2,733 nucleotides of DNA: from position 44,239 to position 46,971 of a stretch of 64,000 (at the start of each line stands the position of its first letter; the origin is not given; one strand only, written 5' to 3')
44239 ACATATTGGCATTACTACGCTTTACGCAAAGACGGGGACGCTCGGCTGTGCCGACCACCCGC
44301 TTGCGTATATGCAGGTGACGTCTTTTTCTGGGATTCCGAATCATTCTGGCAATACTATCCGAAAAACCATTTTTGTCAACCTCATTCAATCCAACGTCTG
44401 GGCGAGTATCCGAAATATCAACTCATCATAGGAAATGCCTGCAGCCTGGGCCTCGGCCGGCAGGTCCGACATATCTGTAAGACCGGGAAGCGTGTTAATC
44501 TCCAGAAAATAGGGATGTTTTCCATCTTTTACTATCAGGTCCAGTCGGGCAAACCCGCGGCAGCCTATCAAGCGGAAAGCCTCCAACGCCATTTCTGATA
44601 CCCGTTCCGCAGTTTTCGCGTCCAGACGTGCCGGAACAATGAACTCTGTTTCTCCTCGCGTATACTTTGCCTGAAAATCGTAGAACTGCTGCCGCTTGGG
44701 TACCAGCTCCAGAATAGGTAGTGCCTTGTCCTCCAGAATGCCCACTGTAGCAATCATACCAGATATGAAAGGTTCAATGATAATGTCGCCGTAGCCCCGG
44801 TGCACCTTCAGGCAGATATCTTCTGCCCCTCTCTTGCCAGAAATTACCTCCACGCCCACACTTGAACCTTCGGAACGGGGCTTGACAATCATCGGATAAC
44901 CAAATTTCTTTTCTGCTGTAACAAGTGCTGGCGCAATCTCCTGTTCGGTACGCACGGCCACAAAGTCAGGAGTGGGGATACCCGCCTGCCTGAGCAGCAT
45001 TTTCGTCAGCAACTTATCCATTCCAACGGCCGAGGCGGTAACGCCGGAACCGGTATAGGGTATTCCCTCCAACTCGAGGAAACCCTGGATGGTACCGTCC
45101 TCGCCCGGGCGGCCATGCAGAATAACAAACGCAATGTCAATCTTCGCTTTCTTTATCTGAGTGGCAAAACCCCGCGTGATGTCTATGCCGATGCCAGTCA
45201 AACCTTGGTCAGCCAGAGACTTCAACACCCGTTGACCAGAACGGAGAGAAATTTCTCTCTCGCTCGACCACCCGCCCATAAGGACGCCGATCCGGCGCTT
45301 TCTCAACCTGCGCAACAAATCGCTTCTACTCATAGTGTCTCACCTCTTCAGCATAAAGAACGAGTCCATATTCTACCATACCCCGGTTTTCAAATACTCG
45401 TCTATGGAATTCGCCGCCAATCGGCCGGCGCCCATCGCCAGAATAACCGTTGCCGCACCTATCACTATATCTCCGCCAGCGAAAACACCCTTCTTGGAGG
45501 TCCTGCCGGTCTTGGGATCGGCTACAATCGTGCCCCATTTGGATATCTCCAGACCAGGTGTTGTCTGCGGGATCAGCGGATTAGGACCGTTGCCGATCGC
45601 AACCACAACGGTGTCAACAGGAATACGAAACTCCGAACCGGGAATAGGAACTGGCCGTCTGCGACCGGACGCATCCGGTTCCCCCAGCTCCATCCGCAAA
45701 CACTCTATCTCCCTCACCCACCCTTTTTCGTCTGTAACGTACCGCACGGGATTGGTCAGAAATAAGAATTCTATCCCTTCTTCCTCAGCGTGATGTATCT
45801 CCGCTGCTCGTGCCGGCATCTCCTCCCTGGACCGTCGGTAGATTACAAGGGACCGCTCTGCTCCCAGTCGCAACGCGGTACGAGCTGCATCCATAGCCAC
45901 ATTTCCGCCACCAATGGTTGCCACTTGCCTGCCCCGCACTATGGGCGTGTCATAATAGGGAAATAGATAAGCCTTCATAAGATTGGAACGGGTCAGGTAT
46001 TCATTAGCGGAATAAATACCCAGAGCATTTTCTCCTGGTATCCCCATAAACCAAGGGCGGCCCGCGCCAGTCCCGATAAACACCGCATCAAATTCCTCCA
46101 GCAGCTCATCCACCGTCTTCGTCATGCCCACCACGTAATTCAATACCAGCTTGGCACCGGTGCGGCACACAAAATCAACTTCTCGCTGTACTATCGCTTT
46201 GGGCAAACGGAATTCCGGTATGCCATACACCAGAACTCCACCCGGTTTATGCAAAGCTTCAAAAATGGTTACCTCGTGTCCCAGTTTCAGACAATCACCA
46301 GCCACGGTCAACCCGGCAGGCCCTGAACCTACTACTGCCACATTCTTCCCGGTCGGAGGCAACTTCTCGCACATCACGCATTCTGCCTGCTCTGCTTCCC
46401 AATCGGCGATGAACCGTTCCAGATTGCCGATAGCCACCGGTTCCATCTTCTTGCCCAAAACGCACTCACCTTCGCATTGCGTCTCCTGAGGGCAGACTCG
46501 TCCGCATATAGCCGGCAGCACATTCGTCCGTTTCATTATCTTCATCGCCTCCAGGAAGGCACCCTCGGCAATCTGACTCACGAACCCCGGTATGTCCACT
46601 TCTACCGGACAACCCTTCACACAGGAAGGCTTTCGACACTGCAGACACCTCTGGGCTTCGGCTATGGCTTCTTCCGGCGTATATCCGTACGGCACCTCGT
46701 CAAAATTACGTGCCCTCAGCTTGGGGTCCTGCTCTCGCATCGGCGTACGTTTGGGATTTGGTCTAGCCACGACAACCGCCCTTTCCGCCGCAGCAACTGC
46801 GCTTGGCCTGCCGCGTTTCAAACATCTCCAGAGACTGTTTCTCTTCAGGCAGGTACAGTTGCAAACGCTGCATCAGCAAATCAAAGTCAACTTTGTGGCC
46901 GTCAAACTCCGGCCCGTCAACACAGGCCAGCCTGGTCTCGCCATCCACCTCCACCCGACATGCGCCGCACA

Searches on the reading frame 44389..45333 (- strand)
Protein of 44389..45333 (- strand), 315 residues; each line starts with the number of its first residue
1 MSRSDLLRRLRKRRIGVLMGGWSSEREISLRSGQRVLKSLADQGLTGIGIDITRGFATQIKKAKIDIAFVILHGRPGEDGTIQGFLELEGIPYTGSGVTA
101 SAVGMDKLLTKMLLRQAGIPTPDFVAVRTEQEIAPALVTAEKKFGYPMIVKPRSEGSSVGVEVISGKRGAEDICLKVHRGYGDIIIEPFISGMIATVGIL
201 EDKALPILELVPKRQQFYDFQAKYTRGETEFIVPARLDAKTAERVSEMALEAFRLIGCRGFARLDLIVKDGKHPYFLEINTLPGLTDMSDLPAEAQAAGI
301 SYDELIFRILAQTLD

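Call 54: search_protein_families(library=pfam, proteins=[window:44389-45333:-], max_evalue=0.00001)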
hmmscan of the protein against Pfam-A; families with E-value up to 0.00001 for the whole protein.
window:44389-45333:- (315 aa): 4 families
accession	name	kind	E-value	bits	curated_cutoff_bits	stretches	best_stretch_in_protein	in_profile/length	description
PF07478.18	Dala_Dala_lig_C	-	9.2e-48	162.9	24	1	113-310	1-203/204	D-ala D-ala ligase C-terminus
PF01820.27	Dala_Dala_lig_N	-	4e-22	79.4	34.6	2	58-96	83-121/121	D-ala D-ala ligase N-terminus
PF02655.19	ATP-grasp_3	-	1.4e-11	45.2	23.2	1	106-281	3-155/160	ATP-grasp domain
PF02222.28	ATP-grasp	-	4.5e-07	30.1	27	1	113-272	2-153/179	ATP-grasp domain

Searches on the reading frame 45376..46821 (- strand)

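Call 53: search_protein_families(library=pfam, proteins=[window:45376-46821:-], max_evalue=0.00001)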
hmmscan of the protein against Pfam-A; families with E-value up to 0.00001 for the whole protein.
window:45376-46821:- (482 aa): 6 families
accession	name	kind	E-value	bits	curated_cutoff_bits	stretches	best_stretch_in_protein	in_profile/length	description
PF14691.11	Fer4_20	-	3.3e-45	152.9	25.8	1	36-145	1-111/113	Dihydroprymidine dehydrogenase domain II, 4Fe-4S cluster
PF07992.20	Pyr_redox_2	-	2.6e-37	129.2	26.1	1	160-462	2-287/291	Pyridine nucleotide-disulphide oxidoreductase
PF00070.33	Pyr_redox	-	2e-12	47.9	22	0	300-372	2-77/82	Pyridine nucleotide-disulphide oxidoreductase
PF13738.12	Pyr_redox_3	-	8.1e-07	29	30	0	293-356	159-224/305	Pyridine nucleotide-disulphide oxidoreductase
PF01262.27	AlaDh_PNT_C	-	9.4e-07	28.9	23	0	271-326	4-57/214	Alanine dehydrogenase/PNT, C-terminal domain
PF13450.12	NAD_binding_8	-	5.2e-06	27.1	21.9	0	163-195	1-33/68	NAD(P)-binding Rossmann-like domain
